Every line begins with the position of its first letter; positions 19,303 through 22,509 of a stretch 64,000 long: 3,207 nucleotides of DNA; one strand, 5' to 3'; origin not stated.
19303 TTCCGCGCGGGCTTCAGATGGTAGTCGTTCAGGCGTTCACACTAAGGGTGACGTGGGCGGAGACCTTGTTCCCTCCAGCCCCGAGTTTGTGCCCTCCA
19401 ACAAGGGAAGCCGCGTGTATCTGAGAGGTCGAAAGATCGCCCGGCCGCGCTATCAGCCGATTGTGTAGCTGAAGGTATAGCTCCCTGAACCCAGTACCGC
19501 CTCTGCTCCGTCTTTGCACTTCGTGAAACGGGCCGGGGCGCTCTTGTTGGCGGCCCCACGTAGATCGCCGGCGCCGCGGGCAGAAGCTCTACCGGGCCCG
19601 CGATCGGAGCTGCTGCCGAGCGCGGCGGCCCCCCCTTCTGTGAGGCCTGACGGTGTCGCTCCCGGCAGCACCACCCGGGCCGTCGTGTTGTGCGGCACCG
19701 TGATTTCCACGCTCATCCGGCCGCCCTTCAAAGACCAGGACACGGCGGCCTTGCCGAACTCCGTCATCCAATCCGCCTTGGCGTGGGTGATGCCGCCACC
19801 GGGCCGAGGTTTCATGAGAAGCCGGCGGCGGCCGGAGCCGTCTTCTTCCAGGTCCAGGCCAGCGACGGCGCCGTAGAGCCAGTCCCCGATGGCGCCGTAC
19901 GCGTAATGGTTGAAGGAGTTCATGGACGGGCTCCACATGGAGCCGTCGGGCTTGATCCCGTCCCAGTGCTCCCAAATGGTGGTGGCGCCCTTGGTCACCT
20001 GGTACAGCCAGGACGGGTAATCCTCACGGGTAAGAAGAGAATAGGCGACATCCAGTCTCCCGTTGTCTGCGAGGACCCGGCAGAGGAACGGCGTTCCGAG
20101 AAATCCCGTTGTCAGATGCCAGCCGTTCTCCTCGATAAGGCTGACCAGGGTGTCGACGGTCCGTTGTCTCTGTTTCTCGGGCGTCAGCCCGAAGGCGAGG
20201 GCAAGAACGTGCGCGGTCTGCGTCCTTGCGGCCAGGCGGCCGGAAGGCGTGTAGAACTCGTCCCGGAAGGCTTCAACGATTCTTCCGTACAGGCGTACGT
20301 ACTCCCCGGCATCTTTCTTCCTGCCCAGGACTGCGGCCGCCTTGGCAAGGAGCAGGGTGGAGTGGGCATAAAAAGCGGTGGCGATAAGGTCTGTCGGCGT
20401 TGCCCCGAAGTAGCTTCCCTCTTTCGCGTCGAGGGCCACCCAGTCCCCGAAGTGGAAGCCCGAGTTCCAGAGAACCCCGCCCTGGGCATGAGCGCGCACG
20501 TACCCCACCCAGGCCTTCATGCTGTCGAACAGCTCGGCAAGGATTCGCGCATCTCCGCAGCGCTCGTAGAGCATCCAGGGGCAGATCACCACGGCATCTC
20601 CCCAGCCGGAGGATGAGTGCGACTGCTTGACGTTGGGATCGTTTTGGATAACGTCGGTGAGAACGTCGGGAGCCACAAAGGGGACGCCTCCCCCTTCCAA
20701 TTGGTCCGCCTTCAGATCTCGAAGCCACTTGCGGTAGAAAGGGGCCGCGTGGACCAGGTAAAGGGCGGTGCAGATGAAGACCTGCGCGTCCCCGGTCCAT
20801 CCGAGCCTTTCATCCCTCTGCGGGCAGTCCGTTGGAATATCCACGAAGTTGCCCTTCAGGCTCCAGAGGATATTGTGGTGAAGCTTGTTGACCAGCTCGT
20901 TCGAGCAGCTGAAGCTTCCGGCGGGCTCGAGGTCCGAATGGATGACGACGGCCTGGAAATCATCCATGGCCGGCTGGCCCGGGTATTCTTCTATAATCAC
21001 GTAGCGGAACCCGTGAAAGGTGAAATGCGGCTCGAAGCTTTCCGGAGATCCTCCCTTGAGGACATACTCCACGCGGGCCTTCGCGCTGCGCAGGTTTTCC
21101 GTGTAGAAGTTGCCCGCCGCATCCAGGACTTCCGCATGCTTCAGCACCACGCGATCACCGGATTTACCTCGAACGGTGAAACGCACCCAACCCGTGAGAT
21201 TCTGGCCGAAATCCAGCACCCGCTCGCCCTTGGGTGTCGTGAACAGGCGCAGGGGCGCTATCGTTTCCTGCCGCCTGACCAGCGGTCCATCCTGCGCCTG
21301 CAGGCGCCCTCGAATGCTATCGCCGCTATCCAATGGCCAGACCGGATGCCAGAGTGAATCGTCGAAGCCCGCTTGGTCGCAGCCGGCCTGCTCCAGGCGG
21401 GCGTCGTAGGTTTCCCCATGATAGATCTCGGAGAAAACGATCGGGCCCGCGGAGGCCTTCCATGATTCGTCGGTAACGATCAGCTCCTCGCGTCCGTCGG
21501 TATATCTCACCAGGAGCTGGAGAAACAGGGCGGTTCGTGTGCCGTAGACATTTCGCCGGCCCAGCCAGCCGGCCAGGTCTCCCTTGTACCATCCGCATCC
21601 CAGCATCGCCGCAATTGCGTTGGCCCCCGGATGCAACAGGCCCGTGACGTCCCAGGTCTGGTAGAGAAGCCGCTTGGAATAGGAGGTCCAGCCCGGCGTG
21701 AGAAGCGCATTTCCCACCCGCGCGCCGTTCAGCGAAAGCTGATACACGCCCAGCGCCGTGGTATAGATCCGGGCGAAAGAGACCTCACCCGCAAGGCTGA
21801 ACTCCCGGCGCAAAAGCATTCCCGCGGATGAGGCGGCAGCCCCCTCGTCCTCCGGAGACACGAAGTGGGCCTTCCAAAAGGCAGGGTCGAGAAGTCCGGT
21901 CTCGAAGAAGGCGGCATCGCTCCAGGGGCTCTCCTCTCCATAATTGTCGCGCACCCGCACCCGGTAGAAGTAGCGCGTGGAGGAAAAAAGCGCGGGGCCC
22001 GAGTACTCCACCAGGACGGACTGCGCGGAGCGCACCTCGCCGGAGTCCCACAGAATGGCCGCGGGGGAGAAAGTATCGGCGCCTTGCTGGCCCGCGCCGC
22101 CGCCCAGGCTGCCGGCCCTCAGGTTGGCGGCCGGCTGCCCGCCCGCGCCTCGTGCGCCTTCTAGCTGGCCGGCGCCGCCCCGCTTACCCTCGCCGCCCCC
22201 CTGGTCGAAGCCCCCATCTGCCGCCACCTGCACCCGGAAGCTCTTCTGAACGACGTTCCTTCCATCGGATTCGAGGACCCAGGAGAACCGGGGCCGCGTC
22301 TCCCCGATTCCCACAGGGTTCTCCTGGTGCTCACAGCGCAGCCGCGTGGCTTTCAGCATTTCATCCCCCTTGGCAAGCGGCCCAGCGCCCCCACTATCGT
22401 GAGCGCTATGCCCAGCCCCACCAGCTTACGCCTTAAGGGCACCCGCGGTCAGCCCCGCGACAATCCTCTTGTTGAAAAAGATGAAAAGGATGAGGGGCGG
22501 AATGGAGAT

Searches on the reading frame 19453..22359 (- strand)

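Call 96: search_protein_families(library=pfam, proteins=[window:19453-22359:-], max_evalue=0.00001)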
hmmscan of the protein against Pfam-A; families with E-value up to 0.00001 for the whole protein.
window:19453-22359:- (968 aa): 5 families
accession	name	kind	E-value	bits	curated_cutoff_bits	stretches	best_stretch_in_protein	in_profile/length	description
PF17389.8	Bac_rhamnosid6H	-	3.4e-122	408.4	24.5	1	480-832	3-339/339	Bacterial alpha-L-rhamnosidase 6 hairpin glycosidase domain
PF08531.16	Bac_rhamnosid_N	-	4.6e-57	193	25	1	192-364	2-171/172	Alpha-L-rhamnosidase N-terminal domain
PF25788.1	Ig_Rha78A_N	-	3.2e-35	121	27.4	1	5-158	2-105/105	Rha78A-like, N-terminal immunoglobulin domain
PF05592.18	Bac_rhamnosid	-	2.4e-33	114.5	22.2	1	374-474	2-102/102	Bacterial alpha-L-rhamnosidase concanavalin-like domain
PF17390.7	Bac_rhamnosid_C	-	7.1e-16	58.2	22.1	1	838-908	3-73/78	Bacterial alpha-L-rhamnosidase C-terminal domain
